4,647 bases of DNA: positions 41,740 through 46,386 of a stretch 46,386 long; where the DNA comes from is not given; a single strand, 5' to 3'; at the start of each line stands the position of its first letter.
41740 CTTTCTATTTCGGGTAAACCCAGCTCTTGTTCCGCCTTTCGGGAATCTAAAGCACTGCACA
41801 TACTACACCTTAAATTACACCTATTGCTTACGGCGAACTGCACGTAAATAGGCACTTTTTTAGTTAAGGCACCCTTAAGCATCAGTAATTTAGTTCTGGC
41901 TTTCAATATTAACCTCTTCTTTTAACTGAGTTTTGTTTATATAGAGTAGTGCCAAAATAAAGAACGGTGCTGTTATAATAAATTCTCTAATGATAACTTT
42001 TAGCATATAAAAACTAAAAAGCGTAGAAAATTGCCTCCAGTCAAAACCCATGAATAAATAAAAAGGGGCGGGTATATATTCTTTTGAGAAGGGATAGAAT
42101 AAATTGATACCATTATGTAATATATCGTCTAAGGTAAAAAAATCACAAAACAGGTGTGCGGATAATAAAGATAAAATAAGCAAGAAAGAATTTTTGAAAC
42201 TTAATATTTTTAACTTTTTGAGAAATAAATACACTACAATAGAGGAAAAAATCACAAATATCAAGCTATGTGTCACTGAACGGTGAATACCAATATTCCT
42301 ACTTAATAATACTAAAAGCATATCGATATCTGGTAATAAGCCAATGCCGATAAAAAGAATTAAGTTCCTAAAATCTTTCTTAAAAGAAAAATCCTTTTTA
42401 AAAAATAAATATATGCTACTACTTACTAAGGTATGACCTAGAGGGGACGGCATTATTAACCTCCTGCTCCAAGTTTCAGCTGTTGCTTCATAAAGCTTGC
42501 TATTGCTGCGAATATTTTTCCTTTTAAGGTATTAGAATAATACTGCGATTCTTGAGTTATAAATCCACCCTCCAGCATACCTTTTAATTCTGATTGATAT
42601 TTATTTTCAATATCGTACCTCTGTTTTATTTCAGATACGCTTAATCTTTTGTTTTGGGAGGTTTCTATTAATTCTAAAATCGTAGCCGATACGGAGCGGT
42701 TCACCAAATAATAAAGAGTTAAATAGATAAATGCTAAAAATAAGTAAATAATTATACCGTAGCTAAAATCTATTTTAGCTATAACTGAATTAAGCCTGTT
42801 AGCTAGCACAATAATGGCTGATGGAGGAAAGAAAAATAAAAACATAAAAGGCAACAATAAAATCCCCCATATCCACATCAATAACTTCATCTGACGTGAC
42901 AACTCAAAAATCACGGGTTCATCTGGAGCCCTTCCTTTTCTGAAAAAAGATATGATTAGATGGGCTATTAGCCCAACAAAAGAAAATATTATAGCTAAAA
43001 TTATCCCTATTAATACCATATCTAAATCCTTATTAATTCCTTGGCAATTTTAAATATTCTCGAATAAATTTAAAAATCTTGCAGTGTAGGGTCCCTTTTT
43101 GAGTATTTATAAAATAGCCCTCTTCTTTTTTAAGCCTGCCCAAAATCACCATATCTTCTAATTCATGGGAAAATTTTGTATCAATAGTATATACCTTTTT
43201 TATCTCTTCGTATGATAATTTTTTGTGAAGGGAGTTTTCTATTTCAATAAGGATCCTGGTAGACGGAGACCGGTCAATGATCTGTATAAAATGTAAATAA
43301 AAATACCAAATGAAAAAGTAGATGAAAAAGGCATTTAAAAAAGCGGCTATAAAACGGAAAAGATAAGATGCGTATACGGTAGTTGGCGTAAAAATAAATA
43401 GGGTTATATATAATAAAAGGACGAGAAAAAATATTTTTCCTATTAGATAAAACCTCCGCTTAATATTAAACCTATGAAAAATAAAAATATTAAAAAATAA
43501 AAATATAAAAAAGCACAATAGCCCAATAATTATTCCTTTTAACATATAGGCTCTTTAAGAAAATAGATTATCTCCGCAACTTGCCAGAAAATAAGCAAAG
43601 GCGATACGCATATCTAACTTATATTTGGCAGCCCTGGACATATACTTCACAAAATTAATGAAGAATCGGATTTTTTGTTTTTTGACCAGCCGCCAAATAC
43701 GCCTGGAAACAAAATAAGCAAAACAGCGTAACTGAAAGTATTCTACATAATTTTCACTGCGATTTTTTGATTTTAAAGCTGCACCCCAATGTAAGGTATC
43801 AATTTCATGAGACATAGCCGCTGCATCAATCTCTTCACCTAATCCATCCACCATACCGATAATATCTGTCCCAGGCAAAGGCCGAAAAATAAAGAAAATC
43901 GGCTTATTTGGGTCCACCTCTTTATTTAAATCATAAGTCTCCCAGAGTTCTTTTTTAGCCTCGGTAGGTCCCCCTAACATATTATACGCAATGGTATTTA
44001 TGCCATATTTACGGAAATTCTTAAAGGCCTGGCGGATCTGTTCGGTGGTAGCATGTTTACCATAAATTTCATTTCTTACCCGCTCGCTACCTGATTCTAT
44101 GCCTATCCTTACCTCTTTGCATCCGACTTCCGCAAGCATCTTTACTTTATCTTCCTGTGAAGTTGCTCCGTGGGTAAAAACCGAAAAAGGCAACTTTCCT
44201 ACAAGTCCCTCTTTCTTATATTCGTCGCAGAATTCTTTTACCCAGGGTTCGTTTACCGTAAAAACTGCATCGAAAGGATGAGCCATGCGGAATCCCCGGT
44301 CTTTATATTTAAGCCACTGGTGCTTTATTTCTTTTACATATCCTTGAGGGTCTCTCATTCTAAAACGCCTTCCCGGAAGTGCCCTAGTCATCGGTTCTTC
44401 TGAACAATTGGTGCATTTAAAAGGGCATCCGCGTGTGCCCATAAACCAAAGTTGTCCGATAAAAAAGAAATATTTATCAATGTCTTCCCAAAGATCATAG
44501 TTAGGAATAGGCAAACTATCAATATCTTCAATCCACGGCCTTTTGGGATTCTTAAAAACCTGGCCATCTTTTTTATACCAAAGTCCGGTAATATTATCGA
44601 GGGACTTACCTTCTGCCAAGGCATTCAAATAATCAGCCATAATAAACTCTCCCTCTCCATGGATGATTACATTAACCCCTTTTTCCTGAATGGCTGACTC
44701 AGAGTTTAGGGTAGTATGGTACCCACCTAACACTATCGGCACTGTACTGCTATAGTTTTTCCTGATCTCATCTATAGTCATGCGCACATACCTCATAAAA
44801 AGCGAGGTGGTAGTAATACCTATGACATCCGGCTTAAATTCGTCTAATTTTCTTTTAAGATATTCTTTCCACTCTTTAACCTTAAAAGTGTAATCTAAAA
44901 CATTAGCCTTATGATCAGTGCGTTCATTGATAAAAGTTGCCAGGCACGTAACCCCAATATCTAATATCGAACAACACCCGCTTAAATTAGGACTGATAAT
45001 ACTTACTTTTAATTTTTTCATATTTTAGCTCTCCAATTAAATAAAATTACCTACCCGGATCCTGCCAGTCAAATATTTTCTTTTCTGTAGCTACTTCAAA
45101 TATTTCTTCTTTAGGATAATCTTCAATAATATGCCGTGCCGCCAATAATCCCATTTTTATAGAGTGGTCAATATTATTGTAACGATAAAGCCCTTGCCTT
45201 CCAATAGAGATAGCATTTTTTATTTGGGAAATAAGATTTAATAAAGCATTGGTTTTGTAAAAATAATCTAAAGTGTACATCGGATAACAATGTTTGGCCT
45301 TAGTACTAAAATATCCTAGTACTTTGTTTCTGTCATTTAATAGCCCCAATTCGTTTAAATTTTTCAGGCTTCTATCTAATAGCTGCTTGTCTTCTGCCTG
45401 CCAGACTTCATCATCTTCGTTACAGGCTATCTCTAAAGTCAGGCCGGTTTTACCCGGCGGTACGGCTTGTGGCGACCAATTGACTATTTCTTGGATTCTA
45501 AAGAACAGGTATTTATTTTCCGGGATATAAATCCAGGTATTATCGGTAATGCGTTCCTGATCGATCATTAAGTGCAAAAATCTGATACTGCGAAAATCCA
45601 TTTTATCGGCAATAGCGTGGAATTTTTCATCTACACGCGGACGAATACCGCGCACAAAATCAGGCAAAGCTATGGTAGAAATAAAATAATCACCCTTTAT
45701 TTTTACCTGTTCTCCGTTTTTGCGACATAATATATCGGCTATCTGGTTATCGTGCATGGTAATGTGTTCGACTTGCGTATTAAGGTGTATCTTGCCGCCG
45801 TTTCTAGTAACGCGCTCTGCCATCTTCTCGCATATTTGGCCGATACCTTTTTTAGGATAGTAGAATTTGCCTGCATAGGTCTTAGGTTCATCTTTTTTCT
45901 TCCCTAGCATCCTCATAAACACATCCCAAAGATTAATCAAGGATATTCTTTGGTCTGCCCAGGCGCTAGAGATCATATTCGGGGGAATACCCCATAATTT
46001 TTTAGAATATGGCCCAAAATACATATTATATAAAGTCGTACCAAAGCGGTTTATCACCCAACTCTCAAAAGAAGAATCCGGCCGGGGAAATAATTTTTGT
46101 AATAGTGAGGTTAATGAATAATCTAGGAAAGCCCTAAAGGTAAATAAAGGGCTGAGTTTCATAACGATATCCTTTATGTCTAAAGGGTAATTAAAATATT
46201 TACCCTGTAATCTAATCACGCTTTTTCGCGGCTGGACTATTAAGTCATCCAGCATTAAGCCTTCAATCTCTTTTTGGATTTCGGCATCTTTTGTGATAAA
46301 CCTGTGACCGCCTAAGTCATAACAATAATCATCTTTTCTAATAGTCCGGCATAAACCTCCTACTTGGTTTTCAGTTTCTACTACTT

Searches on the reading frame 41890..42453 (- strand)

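Call 56: search_protein_families(library=pfam, proteins=[window:41890-42453:-], max_evalue=0.00001)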
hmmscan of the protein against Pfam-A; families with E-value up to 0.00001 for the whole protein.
window:41890-42453:- (187 aa): 1 family
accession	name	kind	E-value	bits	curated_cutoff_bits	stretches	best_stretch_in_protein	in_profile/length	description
PF04307.19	YdjM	-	6.7e-21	75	29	1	5-172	4-168/176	YdjM inner membrane protein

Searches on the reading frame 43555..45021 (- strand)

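Call 56: search_protein_families(library=pfam, proteins=[window:43555-45021:-], max_evalue=0.00001)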
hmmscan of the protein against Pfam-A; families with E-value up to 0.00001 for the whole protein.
window:43555-45021:- (488 aa): 2 families
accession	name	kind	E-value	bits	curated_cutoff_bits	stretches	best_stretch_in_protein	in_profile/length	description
PF04055.27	Radical_SAM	-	1.2e-18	68.3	29.5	1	196-365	4-165/166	Radical SAM superfamily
PF02310.24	B12-binding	-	2.4e-12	47.2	32.1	1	21-128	14-117/121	B12 binding domain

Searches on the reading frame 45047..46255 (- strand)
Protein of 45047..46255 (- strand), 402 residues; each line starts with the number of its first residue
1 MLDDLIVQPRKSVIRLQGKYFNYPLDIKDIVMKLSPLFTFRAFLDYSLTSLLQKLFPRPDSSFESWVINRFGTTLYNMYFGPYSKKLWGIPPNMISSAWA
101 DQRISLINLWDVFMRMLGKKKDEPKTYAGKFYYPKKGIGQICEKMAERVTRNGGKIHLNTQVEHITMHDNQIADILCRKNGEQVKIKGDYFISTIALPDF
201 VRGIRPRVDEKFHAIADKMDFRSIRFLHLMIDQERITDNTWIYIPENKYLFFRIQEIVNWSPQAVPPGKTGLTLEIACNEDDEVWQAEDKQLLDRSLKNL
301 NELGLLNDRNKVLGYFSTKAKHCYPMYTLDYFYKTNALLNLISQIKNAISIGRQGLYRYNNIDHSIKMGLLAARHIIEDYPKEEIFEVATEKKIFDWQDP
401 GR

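Call 56: search_protein_families(library=pfam, proteins=[window:45047-46255:-], max_evalue=0.00001)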
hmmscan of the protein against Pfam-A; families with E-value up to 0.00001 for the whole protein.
window:45047-46255:- (402 aa): 2 families
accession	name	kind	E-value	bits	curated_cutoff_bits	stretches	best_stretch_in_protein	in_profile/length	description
PF01593.30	Amino_oxidase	-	5.9e-10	39.4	19.8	1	120-303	185-364/443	Flavin containing amine oxidoreductase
PF03275.19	GLF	-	2.1e-06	28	26.3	0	133-282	44-164/203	UDP-galactopyranose mutase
